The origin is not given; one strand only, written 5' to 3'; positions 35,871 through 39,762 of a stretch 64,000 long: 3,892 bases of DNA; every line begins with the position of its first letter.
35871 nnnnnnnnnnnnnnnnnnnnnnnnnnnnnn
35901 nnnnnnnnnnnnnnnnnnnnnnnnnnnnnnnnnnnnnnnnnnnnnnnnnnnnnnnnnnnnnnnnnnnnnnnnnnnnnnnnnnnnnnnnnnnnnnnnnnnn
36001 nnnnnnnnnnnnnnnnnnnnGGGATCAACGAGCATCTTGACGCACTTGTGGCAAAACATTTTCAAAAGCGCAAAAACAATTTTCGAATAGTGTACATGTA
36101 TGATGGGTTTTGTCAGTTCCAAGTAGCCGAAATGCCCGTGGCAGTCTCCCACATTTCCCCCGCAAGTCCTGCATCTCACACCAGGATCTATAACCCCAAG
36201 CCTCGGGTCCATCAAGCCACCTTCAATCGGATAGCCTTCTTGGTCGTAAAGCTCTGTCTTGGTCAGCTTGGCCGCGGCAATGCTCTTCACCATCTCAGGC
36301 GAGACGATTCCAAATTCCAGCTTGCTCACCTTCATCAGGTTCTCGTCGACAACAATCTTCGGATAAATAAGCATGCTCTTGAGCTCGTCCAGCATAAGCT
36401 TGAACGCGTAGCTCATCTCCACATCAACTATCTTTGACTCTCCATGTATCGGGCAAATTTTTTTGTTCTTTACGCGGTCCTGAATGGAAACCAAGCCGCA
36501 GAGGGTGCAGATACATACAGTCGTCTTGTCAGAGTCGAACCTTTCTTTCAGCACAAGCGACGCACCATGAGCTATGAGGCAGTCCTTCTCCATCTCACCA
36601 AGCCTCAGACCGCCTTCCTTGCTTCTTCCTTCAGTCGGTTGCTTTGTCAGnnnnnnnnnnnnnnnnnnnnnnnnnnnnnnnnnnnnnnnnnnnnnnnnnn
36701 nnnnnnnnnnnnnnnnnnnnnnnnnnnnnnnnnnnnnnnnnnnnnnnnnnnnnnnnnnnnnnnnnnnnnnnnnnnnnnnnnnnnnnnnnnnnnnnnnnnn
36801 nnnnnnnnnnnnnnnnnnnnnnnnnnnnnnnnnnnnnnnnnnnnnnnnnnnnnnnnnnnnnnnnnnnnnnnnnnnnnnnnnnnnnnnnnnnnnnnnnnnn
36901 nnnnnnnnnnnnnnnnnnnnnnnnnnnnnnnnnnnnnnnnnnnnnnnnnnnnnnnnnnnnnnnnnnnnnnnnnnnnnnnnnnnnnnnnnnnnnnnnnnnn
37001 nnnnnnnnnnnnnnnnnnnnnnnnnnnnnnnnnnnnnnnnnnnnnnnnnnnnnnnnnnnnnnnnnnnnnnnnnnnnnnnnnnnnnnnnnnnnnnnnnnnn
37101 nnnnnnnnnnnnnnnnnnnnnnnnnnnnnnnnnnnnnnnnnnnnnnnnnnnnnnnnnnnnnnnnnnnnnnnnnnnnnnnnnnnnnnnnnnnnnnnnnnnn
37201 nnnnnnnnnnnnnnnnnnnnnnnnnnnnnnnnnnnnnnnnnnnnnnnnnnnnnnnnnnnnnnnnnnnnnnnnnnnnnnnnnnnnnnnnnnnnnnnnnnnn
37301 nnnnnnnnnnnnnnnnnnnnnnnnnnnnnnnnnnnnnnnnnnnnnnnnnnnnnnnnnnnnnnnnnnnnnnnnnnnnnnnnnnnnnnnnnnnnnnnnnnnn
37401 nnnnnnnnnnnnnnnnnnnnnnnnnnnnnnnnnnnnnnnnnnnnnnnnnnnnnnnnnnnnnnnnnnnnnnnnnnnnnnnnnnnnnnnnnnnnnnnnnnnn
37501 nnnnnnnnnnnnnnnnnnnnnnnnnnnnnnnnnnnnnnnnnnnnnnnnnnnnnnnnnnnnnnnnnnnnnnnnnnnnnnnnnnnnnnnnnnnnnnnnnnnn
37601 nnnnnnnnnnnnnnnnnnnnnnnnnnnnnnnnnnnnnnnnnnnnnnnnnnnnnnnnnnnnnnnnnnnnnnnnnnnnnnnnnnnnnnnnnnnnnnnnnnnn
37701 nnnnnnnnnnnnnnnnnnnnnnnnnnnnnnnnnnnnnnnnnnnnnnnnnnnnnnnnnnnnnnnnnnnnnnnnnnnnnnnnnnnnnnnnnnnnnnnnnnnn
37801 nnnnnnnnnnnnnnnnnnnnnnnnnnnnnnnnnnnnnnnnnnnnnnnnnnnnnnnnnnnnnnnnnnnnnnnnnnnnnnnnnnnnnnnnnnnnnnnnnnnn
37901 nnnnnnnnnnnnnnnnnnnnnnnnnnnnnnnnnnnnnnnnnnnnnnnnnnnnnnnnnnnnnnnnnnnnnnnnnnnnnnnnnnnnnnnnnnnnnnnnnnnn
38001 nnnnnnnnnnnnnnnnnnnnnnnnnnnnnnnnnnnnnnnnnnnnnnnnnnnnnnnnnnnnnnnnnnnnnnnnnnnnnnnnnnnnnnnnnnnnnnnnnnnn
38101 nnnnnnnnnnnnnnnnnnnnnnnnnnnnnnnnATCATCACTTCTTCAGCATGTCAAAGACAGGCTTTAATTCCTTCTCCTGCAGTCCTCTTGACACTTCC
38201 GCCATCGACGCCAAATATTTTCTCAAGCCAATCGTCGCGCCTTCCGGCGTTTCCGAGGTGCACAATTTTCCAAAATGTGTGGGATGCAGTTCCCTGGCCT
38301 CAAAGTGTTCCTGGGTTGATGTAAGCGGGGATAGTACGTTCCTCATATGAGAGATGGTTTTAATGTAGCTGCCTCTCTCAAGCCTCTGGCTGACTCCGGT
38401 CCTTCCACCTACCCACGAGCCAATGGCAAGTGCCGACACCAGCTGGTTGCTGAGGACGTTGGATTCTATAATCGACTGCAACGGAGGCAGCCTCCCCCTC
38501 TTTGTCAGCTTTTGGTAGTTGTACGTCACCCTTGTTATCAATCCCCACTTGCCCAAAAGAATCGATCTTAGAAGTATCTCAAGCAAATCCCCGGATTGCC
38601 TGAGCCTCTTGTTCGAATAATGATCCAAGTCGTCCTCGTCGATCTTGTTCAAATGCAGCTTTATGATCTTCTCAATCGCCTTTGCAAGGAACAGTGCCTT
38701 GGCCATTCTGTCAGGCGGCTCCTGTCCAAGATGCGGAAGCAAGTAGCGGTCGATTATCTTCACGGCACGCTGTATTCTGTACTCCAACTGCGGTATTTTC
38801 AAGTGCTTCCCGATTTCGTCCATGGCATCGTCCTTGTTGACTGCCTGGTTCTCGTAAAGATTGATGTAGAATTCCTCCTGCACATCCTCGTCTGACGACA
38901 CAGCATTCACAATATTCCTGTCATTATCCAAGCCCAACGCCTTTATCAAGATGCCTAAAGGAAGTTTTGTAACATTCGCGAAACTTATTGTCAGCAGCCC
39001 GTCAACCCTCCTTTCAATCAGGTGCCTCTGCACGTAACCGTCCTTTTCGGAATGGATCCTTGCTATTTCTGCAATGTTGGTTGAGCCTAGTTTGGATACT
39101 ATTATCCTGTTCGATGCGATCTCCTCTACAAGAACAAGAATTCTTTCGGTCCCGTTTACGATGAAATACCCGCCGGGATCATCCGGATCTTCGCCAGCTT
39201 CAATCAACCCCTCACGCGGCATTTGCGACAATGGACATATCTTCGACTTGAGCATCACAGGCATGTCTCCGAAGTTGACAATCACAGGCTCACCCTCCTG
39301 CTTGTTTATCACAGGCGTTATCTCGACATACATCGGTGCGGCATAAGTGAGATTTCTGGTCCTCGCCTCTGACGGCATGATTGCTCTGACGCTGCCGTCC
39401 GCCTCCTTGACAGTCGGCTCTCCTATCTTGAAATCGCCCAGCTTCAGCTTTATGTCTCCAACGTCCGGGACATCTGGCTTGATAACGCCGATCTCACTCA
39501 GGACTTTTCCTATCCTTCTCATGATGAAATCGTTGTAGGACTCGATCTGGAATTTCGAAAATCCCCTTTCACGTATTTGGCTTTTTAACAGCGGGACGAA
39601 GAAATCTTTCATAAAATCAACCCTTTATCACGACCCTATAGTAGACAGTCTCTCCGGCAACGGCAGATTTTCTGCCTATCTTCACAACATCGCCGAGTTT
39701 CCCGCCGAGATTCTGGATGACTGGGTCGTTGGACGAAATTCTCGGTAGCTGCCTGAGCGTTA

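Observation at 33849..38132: RNA polymerase B' (C-terminal half of RpoB) and A' are one uninterrupted 1427-codon ORF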

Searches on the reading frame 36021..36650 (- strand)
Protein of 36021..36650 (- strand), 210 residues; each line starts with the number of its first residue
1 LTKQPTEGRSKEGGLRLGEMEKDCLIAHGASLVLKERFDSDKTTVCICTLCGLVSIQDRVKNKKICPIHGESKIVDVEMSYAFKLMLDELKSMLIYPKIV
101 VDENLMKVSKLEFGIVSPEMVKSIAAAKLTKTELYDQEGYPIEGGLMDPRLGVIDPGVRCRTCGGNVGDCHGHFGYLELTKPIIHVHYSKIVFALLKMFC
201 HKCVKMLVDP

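Call 25: find_related_loci(query=A1, collection=genome_contigs, flank=6000)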
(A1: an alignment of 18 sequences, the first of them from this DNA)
Query A1 (210 aa) in genome_contigs; peptide patterns used: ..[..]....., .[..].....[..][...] (x = any residue, [..] = any of these).
600 stretches matched a pattern (row limit reached: there are more); 547 encode a relative of the query (tblastn E <= 1e-3); the best 80 are kept; 80 distinct loci.
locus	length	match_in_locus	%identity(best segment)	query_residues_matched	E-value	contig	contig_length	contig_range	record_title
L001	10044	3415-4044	93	1-210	2e-133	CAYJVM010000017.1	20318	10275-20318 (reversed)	MAG TPA_asm: uncultured archaeon isolate ERP125453_co1_206 genome assembly, contig: NODE_2568_length_20318_cov_56.407294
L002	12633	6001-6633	72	1-209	3e-107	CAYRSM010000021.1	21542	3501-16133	MAG TPA_asm: uncultured archaeon isolate SRP093762_co1_53 genome assembly, contig: NODE_1483_length_21542_cov_10.373575,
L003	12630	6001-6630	73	1-210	6e-107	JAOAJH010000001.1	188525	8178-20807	MAG: Candidatus Aenigmatarchaeota archaeon isolate SKW179 NODE_1_length_188525_cov_6.296915, whole genome shotgun sequen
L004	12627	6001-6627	71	1-209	6e-107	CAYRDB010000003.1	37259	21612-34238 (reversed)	MAG TPA_asm: uncultured archaeon isolate SRP239243_co2_306 genome assembly, contig: NODE_1527_length_37259_cov_11.050720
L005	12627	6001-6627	70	1-209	5e-105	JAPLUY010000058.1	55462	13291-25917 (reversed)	MAG: Candidatus Aenigmatarchaeota archaeon isolate LacPavin_0920_SED3_MAG_58_13 LacPavin_0920_SED3_scaffold_758602, whol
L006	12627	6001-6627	72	1-209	2e-104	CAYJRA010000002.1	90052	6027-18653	MAG TPA_asm: uncultured archaeon isolate ERP125453_co1_246 genome assembly, contig: NODE_128_length_90052_cov_9.698434,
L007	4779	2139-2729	76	13-208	2e-103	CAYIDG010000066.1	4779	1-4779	MAG TPA_asm: uncultured archaeon isolate ERP119705_co1_846 genome assembly, contig: NODE_32311_length_4779_cov_3.878069,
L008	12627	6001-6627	66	1-209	3e-100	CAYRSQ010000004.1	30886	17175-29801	MAG TPA_asm: uncultured archaeon isolate SRP178699_co1_573 genome assembly, contig: NODE_1560_length_30886_cov_6.590445,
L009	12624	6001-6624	66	1-210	4e-98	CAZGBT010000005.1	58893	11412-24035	MAG TPA_asm: uncultured archaeon isolate SRP141552_co1_15 genome assembly, contig: NODE_159_length_58893_cov_25.606581,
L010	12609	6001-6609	68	1-203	2e-95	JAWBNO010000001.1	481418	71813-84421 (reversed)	MAG: Candidatus Aenigmatarchaeota archaeon isolate GXS_202101_bins_79 GXS_202101_bins_79_scaffold_1, whole genome shotgu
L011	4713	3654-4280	63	1-209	1e-92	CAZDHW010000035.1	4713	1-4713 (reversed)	MAG TPA_asm: uncultured bacterium isolate SRP104967_co1_12 genome assembly, contig: NODE_5943_length_4713_cov_17.111207,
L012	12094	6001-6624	60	1-208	6e-92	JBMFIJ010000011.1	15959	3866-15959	MAG: Candidatus Aenigmatarchaeota archaeon isolate KM4324-20 NODE_11_length_15959_cov_5.598476, whole genome shotgun seq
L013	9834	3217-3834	63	1-207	4e-87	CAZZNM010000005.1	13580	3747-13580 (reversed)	MAG TPA_asm: uncultured archaeon isolate SRP178908_co1_163 genome assembly, contig: NODE_3126_length_13580_cov_5.253604,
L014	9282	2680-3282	59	1-203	5e-86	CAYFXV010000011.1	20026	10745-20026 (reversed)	MAG TPA_asm: uncultured archaeon isolate ERP108616_co2_179 genome assembly, contig: NODE_4015_length_20026_cov_23.946773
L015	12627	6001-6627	58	1-208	2e-83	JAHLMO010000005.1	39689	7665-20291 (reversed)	MAG: Candidatus Aenigmatarchaeota archaeon isolate GMQ_1_bin_18-1 NODE_5_length_39689_cov_8.02707, whole genome shotgun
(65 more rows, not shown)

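Call 32: find_related_loci(query=window:36021-36650:-, collection=metagenome_contigs, flank=3000)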
Query seq(210 aa) (210 aa) in metagenome_contigs; peptide patterns used: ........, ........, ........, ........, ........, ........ (x = any residue, [..] = any of these).
471 stretches matched a pattern; 319 encode a relative of the query (tblastn E <= 1e-3); the best 80 are kept; 80 distinct loci.
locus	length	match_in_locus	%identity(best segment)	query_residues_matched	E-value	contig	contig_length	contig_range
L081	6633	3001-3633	77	1-210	6e-113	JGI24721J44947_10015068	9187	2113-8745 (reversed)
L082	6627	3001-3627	77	1-209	1e-112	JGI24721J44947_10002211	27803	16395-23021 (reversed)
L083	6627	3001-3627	78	1-208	2e-112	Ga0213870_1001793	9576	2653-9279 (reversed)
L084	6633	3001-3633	77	1-210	6e-113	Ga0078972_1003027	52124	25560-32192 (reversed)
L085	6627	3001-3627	76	1-209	1e-111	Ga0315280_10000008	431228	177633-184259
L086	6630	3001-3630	75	1-210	1e-111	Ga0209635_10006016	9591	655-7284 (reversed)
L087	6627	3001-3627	76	1-209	2e-111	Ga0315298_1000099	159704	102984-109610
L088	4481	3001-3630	75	1-210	1e-111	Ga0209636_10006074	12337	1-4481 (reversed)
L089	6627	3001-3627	76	1-209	3e-111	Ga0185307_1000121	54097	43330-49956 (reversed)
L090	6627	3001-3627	77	1-209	4e-111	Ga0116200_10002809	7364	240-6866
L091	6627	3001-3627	77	1-209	1e-110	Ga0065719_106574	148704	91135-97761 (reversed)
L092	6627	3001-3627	76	1-209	3e-110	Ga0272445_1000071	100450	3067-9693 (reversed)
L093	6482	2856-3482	74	1-209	1e-109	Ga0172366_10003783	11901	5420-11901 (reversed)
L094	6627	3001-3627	74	1-209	1e-109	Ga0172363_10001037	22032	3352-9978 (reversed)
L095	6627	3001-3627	74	1-209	2e-109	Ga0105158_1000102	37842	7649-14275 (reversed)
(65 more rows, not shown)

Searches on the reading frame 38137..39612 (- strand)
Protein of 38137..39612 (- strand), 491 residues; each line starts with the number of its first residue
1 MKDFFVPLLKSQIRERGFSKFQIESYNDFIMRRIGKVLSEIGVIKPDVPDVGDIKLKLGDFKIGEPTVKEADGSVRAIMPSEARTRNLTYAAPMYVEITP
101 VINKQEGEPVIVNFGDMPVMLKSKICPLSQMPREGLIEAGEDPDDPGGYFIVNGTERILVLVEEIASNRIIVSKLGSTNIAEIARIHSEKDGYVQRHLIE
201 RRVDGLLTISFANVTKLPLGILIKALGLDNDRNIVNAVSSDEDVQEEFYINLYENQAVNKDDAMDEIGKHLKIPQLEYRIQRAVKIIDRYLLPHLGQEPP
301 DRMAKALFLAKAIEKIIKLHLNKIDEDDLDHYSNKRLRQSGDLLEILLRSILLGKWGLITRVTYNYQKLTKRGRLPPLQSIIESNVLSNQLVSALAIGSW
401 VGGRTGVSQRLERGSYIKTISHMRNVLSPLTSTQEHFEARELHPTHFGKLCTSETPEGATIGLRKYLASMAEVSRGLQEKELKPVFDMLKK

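Call 19: search_protein_families(library=pfam, proteins=[window:38137-39612:-])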
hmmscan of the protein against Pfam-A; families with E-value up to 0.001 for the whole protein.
window:38137-39612:- (491 aa): 3 families
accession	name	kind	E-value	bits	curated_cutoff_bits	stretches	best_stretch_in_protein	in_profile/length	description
PF04563.20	RNA_pol_Rpb2_1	-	1.3e-42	146.1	28.2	1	20-352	4-169/203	RNA polymerase beta subunit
PF04561.19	RNA_pol_Rpb2_2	-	4.5e-25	88.9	21.7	1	166-338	1-190/190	RNA polymerase Rpb2, domain 2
PF04565.21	RNA_pol_Rpb2_3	-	1.5e-19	70.3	21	1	410-473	2-68/68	RNA polymerase Rpb2, domain 3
